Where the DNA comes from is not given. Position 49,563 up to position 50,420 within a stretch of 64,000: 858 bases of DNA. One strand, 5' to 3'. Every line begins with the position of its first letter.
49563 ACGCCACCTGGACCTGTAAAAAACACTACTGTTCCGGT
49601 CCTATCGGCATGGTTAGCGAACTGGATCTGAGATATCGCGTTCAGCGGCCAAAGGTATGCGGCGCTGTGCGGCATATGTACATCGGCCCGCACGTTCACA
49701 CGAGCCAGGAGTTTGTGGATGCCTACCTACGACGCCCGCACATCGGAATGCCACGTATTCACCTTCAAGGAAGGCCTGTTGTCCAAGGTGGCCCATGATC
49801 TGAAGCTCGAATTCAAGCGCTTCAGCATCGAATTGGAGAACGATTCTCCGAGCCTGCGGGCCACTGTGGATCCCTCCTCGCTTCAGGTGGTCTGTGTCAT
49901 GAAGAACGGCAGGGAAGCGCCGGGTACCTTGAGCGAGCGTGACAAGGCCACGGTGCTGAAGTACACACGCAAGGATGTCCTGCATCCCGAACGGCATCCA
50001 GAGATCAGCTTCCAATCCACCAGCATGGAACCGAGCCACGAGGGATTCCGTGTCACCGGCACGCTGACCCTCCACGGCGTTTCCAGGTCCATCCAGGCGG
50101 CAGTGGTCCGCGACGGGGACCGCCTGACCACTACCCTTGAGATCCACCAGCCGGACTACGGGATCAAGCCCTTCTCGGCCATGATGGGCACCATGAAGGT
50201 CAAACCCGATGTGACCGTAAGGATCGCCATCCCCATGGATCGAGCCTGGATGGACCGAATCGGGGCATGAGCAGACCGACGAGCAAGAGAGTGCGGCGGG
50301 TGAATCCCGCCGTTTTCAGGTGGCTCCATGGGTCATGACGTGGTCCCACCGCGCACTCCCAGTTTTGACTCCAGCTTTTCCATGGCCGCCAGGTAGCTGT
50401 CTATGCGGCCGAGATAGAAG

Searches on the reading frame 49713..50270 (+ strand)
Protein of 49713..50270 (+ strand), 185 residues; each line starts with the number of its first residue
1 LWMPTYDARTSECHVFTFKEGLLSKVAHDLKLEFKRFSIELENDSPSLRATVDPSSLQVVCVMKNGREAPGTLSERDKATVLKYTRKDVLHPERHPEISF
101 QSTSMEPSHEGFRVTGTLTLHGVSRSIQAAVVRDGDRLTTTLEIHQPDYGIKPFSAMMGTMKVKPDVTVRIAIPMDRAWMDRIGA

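Call 24: search_protein_families(library=pfam, proteins=[window:49713-50270:+], max_evalue=0.00001)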
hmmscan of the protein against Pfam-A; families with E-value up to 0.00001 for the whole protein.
window:49713-50270:+ (185 aa): 1 family
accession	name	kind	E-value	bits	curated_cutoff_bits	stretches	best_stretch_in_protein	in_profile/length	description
PF04264.18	YceI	-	2.5e-16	60.8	23.7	1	25-173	18-148/150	YceI-like domain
